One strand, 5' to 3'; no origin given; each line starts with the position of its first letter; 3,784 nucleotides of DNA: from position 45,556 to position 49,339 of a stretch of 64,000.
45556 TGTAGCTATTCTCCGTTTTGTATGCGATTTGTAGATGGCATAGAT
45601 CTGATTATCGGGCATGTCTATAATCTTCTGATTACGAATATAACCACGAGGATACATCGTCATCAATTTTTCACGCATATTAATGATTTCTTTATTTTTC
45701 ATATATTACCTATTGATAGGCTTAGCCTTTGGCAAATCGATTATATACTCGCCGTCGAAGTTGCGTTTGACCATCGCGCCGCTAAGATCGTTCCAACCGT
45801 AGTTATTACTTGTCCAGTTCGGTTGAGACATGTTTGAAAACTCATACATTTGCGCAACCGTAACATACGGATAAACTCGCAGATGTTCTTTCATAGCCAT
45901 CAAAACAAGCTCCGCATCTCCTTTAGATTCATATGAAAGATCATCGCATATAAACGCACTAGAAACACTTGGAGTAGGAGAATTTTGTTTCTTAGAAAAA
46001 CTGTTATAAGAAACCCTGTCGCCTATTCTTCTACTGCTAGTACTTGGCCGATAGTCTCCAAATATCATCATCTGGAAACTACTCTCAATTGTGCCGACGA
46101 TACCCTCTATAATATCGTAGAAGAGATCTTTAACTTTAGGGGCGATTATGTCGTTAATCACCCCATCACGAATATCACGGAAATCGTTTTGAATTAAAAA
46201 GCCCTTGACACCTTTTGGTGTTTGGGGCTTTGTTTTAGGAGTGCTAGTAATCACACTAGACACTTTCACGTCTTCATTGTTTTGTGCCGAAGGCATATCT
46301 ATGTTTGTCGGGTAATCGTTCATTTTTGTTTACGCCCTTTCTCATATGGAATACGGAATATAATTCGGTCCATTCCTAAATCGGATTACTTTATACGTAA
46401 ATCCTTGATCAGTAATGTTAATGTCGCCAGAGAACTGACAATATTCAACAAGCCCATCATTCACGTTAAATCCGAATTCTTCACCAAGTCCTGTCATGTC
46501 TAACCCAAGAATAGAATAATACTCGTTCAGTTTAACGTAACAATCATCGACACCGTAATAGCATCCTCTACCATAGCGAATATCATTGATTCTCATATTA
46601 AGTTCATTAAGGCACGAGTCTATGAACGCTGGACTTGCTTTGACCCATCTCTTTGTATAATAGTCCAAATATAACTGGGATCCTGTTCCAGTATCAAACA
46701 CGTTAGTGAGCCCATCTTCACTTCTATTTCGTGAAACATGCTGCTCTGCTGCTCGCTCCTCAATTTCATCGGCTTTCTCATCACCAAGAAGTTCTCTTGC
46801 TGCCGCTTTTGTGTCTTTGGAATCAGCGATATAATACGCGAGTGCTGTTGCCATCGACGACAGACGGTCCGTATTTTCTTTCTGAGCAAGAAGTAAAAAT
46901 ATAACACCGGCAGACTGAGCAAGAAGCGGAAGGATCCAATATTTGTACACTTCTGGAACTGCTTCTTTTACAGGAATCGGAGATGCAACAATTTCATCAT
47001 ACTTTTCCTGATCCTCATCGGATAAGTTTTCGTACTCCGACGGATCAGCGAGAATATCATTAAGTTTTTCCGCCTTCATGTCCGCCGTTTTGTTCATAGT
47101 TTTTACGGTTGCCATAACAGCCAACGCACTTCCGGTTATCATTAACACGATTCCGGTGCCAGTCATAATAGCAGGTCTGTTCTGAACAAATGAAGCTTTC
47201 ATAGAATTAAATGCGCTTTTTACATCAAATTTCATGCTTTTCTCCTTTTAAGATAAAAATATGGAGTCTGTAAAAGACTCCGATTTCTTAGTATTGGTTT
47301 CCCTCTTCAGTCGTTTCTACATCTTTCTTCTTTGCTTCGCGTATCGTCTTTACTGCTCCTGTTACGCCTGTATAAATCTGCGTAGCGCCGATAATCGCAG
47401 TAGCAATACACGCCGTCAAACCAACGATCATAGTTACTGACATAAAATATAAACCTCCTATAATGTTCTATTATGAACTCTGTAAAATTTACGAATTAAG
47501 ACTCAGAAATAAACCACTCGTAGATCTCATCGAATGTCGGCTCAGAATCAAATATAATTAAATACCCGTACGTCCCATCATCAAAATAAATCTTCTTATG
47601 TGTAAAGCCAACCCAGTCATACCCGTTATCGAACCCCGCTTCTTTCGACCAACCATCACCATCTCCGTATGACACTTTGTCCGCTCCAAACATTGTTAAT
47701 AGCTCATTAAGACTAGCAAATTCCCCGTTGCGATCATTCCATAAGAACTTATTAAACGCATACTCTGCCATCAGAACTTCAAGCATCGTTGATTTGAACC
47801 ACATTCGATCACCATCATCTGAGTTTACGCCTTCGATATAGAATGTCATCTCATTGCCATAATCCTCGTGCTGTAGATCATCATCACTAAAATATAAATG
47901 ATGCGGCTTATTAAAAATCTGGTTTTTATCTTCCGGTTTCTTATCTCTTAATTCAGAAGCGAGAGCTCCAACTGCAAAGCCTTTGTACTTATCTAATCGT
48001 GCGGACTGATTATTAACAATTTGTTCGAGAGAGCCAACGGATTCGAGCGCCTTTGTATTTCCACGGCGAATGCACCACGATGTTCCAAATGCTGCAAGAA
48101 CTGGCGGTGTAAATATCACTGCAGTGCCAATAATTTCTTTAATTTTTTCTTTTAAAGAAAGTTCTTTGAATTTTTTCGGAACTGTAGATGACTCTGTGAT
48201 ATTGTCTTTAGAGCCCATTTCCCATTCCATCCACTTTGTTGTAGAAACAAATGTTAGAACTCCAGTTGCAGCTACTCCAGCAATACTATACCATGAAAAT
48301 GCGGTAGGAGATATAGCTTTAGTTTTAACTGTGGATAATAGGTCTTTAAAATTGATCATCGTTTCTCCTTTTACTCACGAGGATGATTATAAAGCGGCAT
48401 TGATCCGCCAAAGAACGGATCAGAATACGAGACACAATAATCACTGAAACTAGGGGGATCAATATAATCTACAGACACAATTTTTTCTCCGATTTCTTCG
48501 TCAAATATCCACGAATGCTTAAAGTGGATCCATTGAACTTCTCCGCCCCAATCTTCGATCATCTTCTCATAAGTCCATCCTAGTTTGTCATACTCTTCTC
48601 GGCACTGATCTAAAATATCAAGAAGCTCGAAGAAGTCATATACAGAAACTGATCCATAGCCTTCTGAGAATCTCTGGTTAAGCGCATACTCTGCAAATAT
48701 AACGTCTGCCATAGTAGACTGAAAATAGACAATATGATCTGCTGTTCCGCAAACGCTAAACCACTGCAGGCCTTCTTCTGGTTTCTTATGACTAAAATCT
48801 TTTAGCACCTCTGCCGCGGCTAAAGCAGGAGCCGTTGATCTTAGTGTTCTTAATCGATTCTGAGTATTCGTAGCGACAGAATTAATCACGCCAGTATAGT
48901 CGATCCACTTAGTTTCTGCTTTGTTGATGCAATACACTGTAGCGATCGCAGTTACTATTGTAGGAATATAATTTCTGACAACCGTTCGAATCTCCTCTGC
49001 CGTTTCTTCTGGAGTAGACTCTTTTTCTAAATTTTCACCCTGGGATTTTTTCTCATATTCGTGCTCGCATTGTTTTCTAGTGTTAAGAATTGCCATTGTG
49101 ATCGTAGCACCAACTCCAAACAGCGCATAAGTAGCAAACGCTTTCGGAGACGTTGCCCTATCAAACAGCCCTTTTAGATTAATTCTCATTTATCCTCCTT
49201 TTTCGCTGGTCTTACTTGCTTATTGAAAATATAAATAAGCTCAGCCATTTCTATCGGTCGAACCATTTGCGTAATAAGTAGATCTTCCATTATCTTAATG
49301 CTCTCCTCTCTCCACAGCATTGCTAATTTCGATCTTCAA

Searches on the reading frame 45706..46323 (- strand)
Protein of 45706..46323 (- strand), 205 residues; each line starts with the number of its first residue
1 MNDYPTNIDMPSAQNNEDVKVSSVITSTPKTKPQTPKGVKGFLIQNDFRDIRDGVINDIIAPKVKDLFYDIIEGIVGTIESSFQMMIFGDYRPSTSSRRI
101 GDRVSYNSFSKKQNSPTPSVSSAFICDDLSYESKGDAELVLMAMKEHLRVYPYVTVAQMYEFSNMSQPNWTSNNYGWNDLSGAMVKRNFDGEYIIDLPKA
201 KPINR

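Call 11: search_protein_families(library=phrogs, proteins=[window:45706-46323:-], max_evalue=0.001)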
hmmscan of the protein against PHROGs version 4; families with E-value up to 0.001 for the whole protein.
window:45706-46323:- (205 aa): 1 family
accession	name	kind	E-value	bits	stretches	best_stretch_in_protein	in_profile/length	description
phrog_4079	-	unknown function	9.7e-33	115.4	1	3-204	3-214/214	-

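Call 56: search_protein_families(library=pfam, proteins=[window:45706-46323:-], max_evalue=0.01)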
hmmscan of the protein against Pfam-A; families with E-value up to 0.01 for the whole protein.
window:45706-46323:- (205 aa): 0 families

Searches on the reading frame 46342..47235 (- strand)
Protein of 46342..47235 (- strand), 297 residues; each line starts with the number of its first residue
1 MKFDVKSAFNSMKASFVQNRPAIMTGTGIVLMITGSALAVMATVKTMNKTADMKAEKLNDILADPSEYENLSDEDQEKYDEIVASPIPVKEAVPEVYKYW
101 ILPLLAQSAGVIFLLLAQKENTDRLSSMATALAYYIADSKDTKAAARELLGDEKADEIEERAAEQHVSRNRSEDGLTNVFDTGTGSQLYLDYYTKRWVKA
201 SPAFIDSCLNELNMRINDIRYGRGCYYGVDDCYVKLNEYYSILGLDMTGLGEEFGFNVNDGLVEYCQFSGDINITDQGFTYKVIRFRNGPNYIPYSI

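Call 11: search_protein_families(library=phrogs, proteins=[window:46342-47235:-], max_evalue=0.001)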
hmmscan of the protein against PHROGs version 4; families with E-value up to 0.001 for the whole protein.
window:46342-47235:- (297 aa): 1 family
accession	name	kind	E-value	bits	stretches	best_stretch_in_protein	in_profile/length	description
phrog_2152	-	unknown function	5.9e-29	102.2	1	4-289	4-264/273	-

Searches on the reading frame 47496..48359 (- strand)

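Call 26: search_protein_families(library=phrogs, proteins=[window:47496-48359:-], max_evalue=0.00001)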
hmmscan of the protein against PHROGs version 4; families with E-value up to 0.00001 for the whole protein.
window:47496-48359:- (287 aa): 1 family
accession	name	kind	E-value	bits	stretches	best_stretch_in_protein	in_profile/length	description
phrog_2152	-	unknown function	1.1e-10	42.4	0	185-279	183-270/273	-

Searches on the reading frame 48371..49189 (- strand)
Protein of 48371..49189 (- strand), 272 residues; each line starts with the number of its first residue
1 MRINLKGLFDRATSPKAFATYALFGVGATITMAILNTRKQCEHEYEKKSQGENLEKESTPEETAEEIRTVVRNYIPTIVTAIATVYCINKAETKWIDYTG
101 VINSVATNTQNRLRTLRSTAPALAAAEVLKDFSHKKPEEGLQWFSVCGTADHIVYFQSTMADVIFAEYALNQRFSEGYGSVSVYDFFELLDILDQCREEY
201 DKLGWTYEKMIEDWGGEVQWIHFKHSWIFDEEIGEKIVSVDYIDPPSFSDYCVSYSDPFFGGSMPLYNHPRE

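Call 26: search_protein_families(library=phrogs, proteins=[window:48371-49189:-], max_evalue=0.00001)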
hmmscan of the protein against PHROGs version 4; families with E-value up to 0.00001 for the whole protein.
window:48371-49189:- (272 aa): 1 family
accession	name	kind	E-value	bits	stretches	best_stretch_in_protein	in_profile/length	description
phrog_2152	-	unknown function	5.6e-12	46.6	0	10-91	16-101/273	-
